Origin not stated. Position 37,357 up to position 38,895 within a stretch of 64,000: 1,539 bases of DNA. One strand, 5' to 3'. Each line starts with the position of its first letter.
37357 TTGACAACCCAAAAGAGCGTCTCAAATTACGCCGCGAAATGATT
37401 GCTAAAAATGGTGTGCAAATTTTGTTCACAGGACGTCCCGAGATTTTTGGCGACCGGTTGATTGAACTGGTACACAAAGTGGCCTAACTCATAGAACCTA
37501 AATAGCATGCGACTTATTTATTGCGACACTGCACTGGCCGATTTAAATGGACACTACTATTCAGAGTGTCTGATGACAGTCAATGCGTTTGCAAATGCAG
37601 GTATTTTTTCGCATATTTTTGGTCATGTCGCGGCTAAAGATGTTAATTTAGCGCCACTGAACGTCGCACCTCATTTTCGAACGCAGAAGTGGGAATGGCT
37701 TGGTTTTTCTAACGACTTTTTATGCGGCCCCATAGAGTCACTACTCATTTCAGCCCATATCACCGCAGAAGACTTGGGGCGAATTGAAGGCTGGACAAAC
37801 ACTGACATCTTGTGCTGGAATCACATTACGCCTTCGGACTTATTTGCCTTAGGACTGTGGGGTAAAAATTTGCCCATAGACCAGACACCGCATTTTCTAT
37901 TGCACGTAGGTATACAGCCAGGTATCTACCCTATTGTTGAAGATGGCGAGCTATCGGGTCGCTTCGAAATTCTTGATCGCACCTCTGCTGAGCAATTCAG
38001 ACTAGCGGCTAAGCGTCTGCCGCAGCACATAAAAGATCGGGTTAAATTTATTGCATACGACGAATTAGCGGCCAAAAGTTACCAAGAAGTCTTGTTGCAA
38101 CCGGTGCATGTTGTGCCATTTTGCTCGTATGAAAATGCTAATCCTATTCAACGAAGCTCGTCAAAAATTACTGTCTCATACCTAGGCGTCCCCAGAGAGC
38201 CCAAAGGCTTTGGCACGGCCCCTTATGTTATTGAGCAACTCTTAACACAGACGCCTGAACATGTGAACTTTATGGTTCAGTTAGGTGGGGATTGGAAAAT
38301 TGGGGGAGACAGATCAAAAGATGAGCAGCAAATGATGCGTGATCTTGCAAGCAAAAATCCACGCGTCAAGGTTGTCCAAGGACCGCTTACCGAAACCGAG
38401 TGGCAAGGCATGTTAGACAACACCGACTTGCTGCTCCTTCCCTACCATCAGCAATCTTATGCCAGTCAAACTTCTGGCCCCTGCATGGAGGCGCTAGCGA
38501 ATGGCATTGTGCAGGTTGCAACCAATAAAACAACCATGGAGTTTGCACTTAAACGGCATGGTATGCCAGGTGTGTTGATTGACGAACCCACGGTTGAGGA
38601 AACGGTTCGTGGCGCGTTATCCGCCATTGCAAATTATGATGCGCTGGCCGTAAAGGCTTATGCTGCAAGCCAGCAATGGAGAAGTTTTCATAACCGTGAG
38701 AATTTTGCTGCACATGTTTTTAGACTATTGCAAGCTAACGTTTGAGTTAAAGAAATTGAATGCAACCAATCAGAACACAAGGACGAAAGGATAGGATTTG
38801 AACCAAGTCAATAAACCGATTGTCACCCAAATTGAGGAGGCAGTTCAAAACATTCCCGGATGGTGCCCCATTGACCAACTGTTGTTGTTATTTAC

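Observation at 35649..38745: NGT + second soluble glycosyltransferase pair mirrors the A. pleuropneumoniae ngt-agt module, in a non-Pasteurellaceae background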

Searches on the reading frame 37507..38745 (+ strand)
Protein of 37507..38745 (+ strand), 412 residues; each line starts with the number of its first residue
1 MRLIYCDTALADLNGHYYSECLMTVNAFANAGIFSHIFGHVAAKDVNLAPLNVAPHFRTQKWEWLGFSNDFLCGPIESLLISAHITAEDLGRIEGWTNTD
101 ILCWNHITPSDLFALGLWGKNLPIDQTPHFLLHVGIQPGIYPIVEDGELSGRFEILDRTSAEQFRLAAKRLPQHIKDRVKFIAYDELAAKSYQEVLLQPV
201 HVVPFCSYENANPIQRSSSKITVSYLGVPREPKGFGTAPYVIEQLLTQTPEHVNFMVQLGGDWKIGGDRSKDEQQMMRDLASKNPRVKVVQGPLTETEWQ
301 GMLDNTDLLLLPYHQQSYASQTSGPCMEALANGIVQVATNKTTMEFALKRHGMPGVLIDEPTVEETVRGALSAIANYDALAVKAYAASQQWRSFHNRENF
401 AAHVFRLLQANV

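Call 3: search_protein_families(library=pfam, proteins=[window:37507-38745:+], max_evalue=0.01)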
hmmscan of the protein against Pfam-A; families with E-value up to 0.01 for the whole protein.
window:37507-38745:+ (412 aa): 2 families
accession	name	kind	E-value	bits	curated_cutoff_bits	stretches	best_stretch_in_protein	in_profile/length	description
PF13692.12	Glyco_trans_1_4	-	0.00049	20.8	27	1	265-373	38-139/142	Glycosyl transferases group 1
PF00534.26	Glycos_transf_1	-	0.00089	19.3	26.4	1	238-378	33-160/172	Glycosyl transferases group 1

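Call 4: search_protein_families(library=ncbifam, proteins=[window:37507-38745:+], max_evalue=0.01)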
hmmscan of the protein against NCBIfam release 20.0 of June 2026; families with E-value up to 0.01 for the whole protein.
window:37507-38745:+ (412 aa): 0 families

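Call 7: search_solved_structures(query=window:37507-38745:+, max_evalue=10, show_alignments=1)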
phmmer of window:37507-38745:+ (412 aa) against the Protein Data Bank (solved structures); distinct sequences matched with E-value up to 10: 1.
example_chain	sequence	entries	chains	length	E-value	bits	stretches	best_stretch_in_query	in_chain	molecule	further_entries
6pz0_A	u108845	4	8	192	0.25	13.3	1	136-242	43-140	iodotyrosine deiodinase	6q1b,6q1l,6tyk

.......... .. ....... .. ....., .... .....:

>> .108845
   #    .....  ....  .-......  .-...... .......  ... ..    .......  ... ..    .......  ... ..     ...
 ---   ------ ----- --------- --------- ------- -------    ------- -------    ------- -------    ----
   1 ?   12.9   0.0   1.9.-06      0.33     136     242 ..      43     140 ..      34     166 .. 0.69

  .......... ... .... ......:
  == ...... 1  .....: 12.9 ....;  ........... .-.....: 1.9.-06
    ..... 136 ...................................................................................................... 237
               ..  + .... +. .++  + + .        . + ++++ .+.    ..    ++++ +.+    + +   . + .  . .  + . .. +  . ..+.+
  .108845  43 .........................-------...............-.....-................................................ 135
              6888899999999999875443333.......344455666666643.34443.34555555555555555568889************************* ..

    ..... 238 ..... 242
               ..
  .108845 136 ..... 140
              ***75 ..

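Call 13: find_homologous_proteins(query=window:37507-38745:+, max_evalue=0.001)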
Query window:37507-38745:+ (412 aa): 9 proteins with E <= 0.001 among 8000 candidates.
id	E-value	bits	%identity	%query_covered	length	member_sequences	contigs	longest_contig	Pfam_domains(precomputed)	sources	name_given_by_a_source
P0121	1.5e-248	842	88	98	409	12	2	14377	PF00534.27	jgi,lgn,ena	jgi:hypothetical protein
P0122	2.5e-248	842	88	99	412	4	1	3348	-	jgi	jgi:hypothetical protein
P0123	1.9e-247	839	88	98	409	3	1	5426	PF00534.27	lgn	-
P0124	3.1e-247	838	86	98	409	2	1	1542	-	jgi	-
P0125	4.0e-246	834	87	98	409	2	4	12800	PF00534.27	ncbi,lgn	-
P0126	1.3e-232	790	88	93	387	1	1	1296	PF00534.27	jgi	jgi:hypothetical protein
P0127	1.6e-227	773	80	99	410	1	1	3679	-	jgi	jgi:glycosyltransferase involved in cell wall biosynthesis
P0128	5.6e-215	732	82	93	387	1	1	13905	-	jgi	jgi:glycosyltransferase involved in cell wall biosynthesis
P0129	1.2e-140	487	80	65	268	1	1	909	PF00534.27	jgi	jgi:glycosyltransferase involved in cell wall biosynthesis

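Call 25: predict_structure(alignment_id=A1)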
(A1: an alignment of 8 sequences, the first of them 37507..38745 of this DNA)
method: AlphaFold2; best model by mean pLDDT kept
length: 412 residues; sequences in the alignment: 8
mean_pLDDT: 65.2   pTM: 0.63
mean pLDDT of the five models: 65.2, 65.1, 58.9, 57.1, 56.4
residues with pLDDT >= 90: 27; 70-90: 160; 50-70: 129; < 50: 96
segments of 3 or more residues with pLDDT < 50: 8-19, 39-84, 144-149, 228-233, 261-268, 315-323, 341-343
pLDDT, mean of each block of 10 residues (from residue 1): 57 41 55 52 35 33 36 40 49 66 73 79 83 62 46 60 82 89 70 79 61 78 67 66 92 83 46 85 91 65 82 48 58 72 52 61 81 87 78 67 69 40
secondary structure, 60 per line:
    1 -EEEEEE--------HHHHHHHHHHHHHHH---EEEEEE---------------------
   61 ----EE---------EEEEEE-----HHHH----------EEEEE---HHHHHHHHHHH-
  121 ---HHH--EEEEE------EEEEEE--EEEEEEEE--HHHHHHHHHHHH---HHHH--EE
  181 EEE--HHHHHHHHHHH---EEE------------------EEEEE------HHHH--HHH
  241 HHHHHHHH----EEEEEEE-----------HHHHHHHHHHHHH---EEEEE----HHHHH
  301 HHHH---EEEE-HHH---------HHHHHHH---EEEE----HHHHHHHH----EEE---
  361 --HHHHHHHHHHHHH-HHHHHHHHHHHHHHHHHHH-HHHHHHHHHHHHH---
elements in order: E2-7 H16-30 E34-39 E76-81 H87-90 E101-105 H109-119 E129-133 E140-145 E148-155 H158-169 H173-176 E179-183 H186-196 E200-202 E221-225 H232-235 H238-248 E253-259 H271-283 E287-291 H296-304 E308-311 H325-331 E335-338 H343-350 E355-357 H363-375 H377-395 H397-409

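Call 30: fold_search(model_id=the predicted structure, library=pdb)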
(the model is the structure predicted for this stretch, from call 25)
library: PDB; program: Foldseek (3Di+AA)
matches with E <= 10: 1584; with E <= 0.001: 288
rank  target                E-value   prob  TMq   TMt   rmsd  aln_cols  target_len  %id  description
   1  3fro_A                2.4e-13  1.00  0.56  0.53   9.6       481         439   12  Crystal structure of Pyrococcus abyssi glycogen synthase with open and closed conformations (released 2010-01-12)
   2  3l01_A                1.7e-11  1.00  0.53  0.52   7.8       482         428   13  Crystal structure of monomeric glycogen synthase from Pyrococcus abyssi (released 2010-12-29)
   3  2bis_A                1.8e-11  1.00  0.57  0.54   7.1       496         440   13  Structure of glycogen synthase from Pyrococcus abyssi (released 2005-11-28)
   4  2gej                  1.9e-11  1.00  0.56  0.62   7.0       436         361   15  Crystal Structure of phosphatidylinositol mannosyltransferase (PimA) from Mycobacterium smegmatis in complex with GDP-Ma (released 2007-04-03)
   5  5d00_B                8.1e-11  1.00  0.54  0.60   6.3       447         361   12  Crystal structure of BshA from B. subtilis complexed with N-acetylglucosaminyl-malate and UMP (released 2016-09-07)
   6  3c48_B                2.0e-10  1.00  0.40  0.41  13.1       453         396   11  Structure of the retaining glycosyltransferase MshA: The first step in mycothiol biosynthesis. Organism: Corynebacteri (released 2008-03-25)
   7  6kih_A                2.2e-10  1.00  0.58  0.59   7.1       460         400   12  Sucrose-phosphate synthase (tll1590) from Thermosynechococcus elongatus (released 2020-05-27)
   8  3oy2_A                2.3e-10  1.00  0.53  0.55   7.5       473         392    8  Crystal structure of a putative glycosyltransferase from Paramecium bursaria Chlorella virus NY2A (released 2010-11-17)
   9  5dxf_B                2.3e-10  1.00  0.52  0.47   9.3       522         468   12  Structure of Candida albicans trehalose-6-phosphate phosphatase N-terminal domain (released 2016-06-15)
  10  1rzu_B                2.6e-10  1.00  0.50  0.45  10.1       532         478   10  Crystal structure of the glycogen synthase from A. tumefaciens in complex with ADP (released 2004-08-31)
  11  3vue                  3.5e-10  1.00  0.49  0.43   9.7       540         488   10  Crystal Structure of Rice Granule bound Starch Synthase I Catalytic Domain (released 2012-09-05)
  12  7vfo_A                4.0e-10  1.00  0.55  0.47   9.9       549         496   10  Crystal structure of SdgB (Phosphate-binding form) (released 2021-11-24)
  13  4xsp_A                4.4e-10  1.00  0.55  0.61   6.8       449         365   13  Crystal structure of Anabaena Alr3699/HepE in complex with UDP (released 2016-01-13)
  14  7vfo_B                4.4e-10  1.00  0.56  0.48  10.1       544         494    9  Crystal structure of SdgB (Phosphate-binding form) (released 2021-11-24)
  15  3c4q_A                5.0e-10  1.00  0.57  0.59   7.0       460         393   11  Structure of the retaining glycosyltransferase MshA : The first step in mycothiol biosynthesis. Organism : Corynebacte (released 2008-04-01)
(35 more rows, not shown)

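Call 33: search_protein_representatives(alignment_id=A1)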
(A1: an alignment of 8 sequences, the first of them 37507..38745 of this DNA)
Query: 8 sequences, 409 profile positions. Proteins with E-value up to 0.001 (for the whole library): 2194; up to 1e-10: 488; up to 1e-30: 42. The best 150 are listed.
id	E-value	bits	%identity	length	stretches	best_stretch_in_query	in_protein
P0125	1.7e-275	929.5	-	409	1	1-409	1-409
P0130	6.7e-47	176.6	-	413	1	1-394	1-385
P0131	6.0e-42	160.3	-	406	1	3-405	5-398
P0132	9.5e-42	159.6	-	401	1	1-397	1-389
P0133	1.9e-41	158.6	-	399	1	3-396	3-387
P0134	5.1e-41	157.3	-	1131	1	1-405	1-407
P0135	9.6e-41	156.3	-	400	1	1-404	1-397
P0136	6.6e-39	150.3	-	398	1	3-393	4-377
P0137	1.5e-38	149.1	-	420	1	1-401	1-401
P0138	3.0e-38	148.1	-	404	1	1-395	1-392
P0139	2.4e-37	145.2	-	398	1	1-392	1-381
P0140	3.6e-37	144.6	-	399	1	1-403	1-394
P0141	2.1e-36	142.0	-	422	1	1-396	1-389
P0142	2.1e-36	142.0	-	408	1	1-391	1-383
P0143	2.2e-36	142.0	-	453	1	2-404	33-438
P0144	3.5e-36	141.3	-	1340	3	160-407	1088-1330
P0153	1.6e-33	132.6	-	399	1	7-396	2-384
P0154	1.7e-33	132.4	-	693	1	2-396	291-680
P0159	1.1e-32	129.8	-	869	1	4-395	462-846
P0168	4.5e-31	124.5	-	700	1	2-393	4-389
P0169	9.4e-31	123.4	-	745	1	1-392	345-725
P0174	5.9e-30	120.8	-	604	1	1-405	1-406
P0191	9.5e-28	113.5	-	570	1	1-395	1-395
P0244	1.6e-19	86.4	-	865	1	161-405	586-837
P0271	9.6e-18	80.6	-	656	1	163-408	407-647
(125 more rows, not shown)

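Call 39: find_homologous_proteins(query=A3, max_evalue=1e-10)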
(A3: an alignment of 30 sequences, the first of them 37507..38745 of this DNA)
Query A3 (30 sequences) (412 aa, profile of the alignment): 10 proteins with E <= 1e-10 among 8000 candidates.
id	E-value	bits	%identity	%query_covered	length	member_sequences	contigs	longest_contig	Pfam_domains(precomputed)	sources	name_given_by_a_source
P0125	8.7e-130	451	87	98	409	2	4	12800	PF00534.27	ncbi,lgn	-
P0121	1.7e-129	450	88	98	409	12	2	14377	PF00534.27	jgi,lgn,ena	jgi:hypothetical protein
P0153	2.0e-129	450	25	95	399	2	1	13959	-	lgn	-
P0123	2.0e-129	450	88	98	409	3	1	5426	PF00534.27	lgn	-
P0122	5.1e-127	442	88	99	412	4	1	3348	-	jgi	jgi:hypothetical protein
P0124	3.9e-125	436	86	98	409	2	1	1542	-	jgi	-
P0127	2.6e-121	423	80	99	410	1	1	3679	-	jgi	jgi:glycosyltransferase involved in cell wall biosynthesis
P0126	3.5e-117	410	88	93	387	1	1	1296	PF00534.27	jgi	jgi:hypothetical protein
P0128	1.7e-108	381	82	93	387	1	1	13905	-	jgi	jgi:glycosyltransferase involved in cell wall biosynthesis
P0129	6.5e-73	264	80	65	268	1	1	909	PF00534.27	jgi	jgi:glycosyltransferase involved in cell wall biosynthesis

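Call 40: find_encoding_contigs(protein=P0153, flank=8000, max_places=3)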
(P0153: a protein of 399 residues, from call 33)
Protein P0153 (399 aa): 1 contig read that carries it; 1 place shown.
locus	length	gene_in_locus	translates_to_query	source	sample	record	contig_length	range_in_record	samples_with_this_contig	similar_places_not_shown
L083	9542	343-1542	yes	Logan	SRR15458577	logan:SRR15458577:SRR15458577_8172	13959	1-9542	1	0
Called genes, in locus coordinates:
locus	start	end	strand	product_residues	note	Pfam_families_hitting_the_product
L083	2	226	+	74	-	?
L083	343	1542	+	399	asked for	-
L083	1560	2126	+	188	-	PF13580:SIS_2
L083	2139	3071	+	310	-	PF00676:E1_dh, PF13292:DXP_synthase_N (weak)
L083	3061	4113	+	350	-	PF02779:Transket_pyr, PF02780:Transketolase_C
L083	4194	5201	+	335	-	PF00676:E1_dh, PF13292:DXP_synthase_N (weak)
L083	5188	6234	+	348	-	PF02779:Transket_pyr, PF02780:Transketolase_C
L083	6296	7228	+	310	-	-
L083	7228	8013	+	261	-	PF00106:adh_short, PF08659:KR (weak), PF13561:adh_short_C2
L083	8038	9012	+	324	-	PF01073:3Beta_HSD, PF01370:Epimerase, PF02719:Polysacc_synt_2, PF07993:NAD_binding_4 (faint), PF13460:NAD_binding_10, PF16363:GDP_Man_Dehyd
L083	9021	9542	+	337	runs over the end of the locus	PF01073:3Beta_HSD, PF01370:Epimerase, PF02719:Polysacc_synt_2, PF04321:RmlD_sub_bind (weak), PF07993:NAD_binding_4, PF16363:GDP_Man_Dehyd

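Call 41: find_encoding_contigs(protein=P0130, flank=8000, max_places=3)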
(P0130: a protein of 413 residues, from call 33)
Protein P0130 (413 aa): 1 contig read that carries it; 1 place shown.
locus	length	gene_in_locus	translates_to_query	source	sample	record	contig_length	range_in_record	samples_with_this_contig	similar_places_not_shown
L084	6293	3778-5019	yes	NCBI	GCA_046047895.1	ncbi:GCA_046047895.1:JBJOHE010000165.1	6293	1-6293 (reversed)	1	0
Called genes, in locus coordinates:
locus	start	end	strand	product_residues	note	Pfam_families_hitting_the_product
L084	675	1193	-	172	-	PF02545:Maf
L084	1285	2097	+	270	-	PF00849:PseudoU_synth_2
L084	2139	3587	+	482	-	PF00069:Pkinase, PF03109:ABC1 (faint), PF07714:PK_Tyr_Ser-Thr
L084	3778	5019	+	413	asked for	PF00534:Glycos_transf_1 (weak), PF13692:Glyco_trans_1_4 (weak)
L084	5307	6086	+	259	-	-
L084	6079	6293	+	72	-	?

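Call 42: find_encoding_contigs(protein=P0134, flank=8000, max_places=3)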
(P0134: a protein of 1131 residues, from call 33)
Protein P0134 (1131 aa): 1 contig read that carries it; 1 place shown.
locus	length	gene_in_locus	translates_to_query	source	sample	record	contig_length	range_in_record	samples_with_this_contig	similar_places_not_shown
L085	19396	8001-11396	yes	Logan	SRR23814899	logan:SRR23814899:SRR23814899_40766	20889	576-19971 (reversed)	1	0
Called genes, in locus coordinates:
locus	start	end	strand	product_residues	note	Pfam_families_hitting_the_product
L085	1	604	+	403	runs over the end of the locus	PF09587:PGA_cap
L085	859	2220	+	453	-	PF03640:Lipoprotein_15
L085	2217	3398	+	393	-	-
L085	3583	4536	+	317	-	PF04307:YdjM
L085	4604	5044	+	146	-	PF14347:DUF4399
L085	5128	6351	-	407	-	PF00534:Glycos_transf_1, PF13692:Glyco_trans_1_4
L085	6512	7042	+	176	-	-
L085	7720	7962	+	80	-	-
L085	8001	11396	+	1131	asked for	PF07719:TPR_2 (faint), PF13432:TPR_16 (weak), PF13844:Glyco_transf_41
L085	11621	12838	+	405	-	PF07719:TPR_2 (faint), PF13174:TPR_6 (faint), PF13181:TPR_8 (faint), PF00515:TPR_1 (faint), PF12895:ANAPC3 (faint), PF13176:TPR_7 (faint), PF13371:TPR_9 (faint), PF13432:TPR_16 (weak), +5 more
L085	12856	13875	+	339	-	PF13191:AAA_16 (weak), PF13401:AAA_22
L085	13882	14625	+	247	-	PF06750:A24_N_bact, PF01478:Peptidase_A24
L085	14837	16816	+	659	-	PF00263:Secretin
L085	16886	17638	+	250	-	-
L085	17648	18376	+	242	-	-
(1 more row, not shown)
